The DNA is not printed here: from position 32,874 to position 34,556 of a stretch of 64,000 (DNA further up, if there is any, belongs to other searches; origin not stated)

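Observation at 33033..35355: Six-cysteine SCIFF/ranthipeptide-like precursor with convergent SPASM radical-SAM enzyme and an HExxH protein, next to tRNA-Asn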

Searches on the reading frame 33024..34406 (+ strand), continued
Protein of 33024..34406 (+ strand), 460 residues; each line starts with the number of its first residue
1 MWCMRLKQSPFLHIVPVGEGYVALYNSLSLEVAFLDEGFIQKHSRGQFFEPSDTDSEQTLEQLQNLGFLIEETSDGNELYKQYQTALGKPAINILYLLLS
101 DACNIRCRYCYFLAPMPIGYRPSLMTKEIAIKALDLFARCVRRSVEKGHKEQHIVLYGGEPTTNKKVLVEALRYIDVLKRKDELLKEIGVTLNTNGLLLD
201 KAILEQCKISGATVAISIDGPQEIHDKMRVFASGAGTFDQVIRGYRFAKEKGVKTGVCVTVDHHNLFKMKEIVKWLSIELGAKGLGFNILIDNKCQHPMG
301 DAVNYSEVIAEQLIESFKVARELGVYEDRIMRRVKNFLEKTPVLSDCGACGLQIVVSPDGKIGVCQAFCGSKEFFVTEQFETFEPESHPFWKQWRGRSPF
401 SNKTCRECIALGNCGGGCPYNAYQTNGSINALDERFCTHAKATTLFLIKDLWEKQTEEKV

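Call 58: find_encoding_contigs(protein=P0099, flank=6000, max_places=2)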
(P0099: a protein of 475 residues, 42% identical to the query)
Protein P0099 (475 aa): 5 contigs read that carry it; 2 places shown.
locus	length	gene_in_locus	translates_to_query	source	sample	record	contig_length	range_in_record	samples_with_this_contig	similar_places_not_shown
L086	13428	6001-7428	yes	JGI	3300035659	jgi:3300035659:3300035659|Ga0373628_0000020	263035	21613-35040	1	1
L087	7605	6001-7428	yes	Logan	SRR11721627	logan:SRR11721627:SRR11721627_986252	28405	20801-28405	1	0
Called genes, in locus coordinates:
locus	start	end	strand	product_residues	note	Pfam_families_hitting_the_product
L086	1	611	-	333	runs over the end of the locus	PF02912:Phe_tRNA-synt_N, PF01409:tRNA-synt_2d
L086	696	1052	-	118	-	PF00453:Ribosomal_L20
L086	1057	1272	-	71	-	PF01632:Ribosomal_L35p (weak)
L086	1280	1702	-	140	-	PF05198:IF3_N, PF00707:IF3_C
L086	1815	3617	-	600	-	PF07973:tRNA_SAD, PF00587:tRNA-synt_2b, PF03129:HGTP_anticodon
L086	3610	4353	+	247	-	PF01509:TruB_N, PF16198:TruB_C_2 (weak)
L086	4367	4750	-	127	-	PF07883:Cupin_2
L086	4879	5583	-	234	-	-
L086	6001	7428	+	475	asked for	PF04055:Radical_SAM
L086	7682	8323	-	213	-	PF00574:CLP_protease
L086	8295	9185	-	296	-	PF05697:Trigger_N, PF05698:Trigger_C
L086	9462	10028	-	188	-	-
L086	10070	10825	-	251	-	-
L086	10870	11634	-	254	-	PF00561:Abhydrolase_1 (weak), PF12697:Abhydrolase_6 (weak)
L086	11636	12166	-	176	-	PF01966:HD (weak)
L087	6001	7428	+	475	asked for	PF04055:Radical_SAM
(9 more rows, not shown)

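Call 69: find_related_loci(query=A1, collection=viral_contigs, flank=5000)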
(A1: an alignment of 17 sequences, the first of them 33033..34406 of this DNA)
Query A1 (457 aa) in viral_contigs; peptide patterns used: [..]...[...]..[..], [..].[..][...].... (x = any residue, [..] = any of these).
8 stretches matched a pattern, but none encodes a relative of the query by tblastn (E <= 1e-3).

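Call 79: find_encoding_contigs(protein=window:33033-34406:+, flank=4000, max_places=3)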
Protein window:33033-34406:+ (457 aa): no gene with exactly this product is on record in the collection.

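Call 83: predict_structure(alignment_id=A1)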
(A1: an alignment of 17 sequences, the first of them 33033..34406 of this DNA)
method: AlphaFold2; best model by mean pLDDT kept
length: 457 residues; sequences in the alignment: 17
mean_pLDDT: 87.3   pTM: 0.87
mean pLDDT of the five models: 87.3, 86.0, 83.9, 83.1, 82.7
residues with pLDDT >= 90: 261; 70-90: 152; 50-70: 31; < 50: 13
segments of 3 or more residues with pLDDT < 50: 101-104, 108-111, 292-295
pLDDT, mean of each block of 10 residues (from residue 1): 95 94 96 95 94 96 96 93 86 85 48 65 96 96 88 80 94 97 93 90 96 90 78 88 95 87 90 93 74 51 87 95 89 90 74 93 77 94 90 87 92 83 84 89 95 75
secondary structure, 60 per line:
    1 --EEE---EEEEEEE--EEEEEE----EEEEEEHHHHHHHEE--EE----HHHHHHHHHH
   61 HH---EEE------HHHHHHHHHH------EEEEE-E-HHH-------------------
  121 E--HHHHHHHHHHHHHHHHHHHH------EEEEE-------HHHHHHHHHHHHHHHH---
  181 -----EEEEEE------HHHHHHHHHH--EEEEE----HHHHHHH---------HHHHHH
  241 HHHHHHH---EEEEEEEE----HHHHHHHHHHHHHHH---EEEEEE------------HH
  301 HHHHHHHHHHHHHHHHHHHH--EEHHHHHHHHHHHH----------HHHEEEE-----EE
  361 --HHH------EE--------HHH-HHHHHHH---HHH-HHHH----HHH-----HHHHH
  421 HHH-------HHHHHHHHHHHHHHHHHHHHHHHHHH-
elements in order: E3-5 E9-15 E18-23 E28-33 H34-40 H51-62 E66-68 H75-84 E91-95 H124-143 E150-154 H162-177 E186-191 H198-207 E210-214 H219-225 H235-247 E251-258 H263-277 E281-286 H299-320 H325-336 E350-353 H386-392 H400-403 H416-423 H431-456

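Call 87: fold_search(model_id=the predicted structure, library=pdb)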
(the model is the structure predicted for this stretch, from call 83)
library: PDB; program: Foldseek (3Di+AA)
matches with E <= 10: 1494; with E <= 0.001: 78
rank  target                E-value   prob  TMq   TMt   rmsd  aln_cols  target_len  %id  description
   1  5wgg_A                3.9e-18  1.00  0.70  0.72   5.4       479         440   21  Structural Insights into Thioether Bond Formation in the Biosynthesis of Sactipeptides (released 2017-07-26)
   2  5why_A                4.9e-18  1.00  0.70  0.76   4.8       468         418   20  Structural Insights into Thioether Bond Formation in the Biosynthesis of Sactipeptides (released 2017-07-26)
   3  5why_B                1.6e-17  1.00  0.68  0.73   5.5       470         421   21  Structural Insights into Thioether Bond Formation in the Biosynthesis of Sactipeptides (released 2017-07-26)
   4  8vpo                  4.0e-17  1.00  0.72  0.73   4.9       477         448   18  X-Ray Crystal Structure of TigE from Paramaledivibacter caminithermalis (released 2024-02-07)
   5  9gm3_A                1.4e-13  1.00  0.62  0.74   4.7       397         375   18  Crystal structure of the complex formed between the radical SAM protein ChlB and the leader region of its precursor su (released 2025-06-25)
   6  9gmc_A                2.2e-13  1.00  0.63  0.76   4.4       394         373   19  Crystal structure of the complex formed between the radical SAM protein ChlB and the R3A mutant of ChlA (released 2025-06-25)
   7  9gm3_C                2.2e-13  1.00  0.59  0.71   5.2       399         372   18  Crystal structure of the complex formed between the radical SAM protein ChlB and the leader region of its precursor su (released 2025-06-25)
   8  9gmc_C                4.4e-13  1.00  0.62  0.74   4.7       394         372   20  Crystal structure of the complex formed between the radical SAM protein ChlB and the R3A mutant of ChlA (released 2025-06-25)
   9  4k37_A                4.7e-13  1.00  0.58  0.70   5.3       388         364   18  Native anSMEcpe with bound AdoMet (released 2013-05-08)
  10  4k36_A                1.5e-12  1.00  0.60  0.70   4.9       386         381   18  His6 tagged anSMEcpe with bound AdoMet (released 2013-05-08)
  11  4k37_B                2.4e-12  1.00  0.59  0.72   5.1       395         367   18  Native anSMEcpe with bound AdoMet (released 2013-05-08)
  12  4k38_A                5.9e-12  1.00  0.60  0.72   4.9       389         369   18  Native anSMEcpe with bound AdoMet and Kp18Cys peptide (released 2013-05-08)
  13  4k39_A                1.2e-11  1.00  0.58  0.72   5.1       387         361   19  Native anSMEcpe with bound AdoMet and Cp18Cys peptide (released 2013-05-08)
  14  4k38_B                1.6e-11  1.00  0.59  0.73   5.1       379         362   20  Native anSMEcpe with bound AdoMet and Kp18Cys peptide (released 2013-05-08)
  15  4k36_B                3.7e-11  1.00  0.60  0.73   4.9       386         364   19  His6 tagged anSMEcpe with bound AdoMet (released 2013-05-08)
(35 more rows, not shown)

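Call 95: search_protein_families(library=pfam, proteins=[L002:8394-9059:-], max_evalue=0.1)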
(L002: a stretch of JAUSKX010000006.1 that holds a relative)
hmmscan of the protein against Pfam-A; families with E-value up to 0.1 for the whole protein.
L002:8394-9059:- (221 aa): 0 families

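Call 105: search_protein_families(library=padloc, proteins=[window:33033-34406:+], max_evalue=0.01)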
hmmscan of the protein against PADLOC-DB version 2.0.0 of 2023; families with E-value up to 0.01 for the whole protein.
window:33033-34406:+ (457 aa): 3 families
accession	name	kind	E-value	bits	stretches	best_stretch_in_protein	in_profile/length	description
PDLC02903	pVip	-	7.1e-13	46.6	1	95-271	5-159/257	Viperins not associated with kinases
PDLC02904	pVip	-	3.2e-07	28.1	1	95-263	8-154/262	Viperins associated with kinases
PDLC02905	pVip-kinase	-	0.0058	13.9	1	74-218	166-294/474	Viperin-kinase fusion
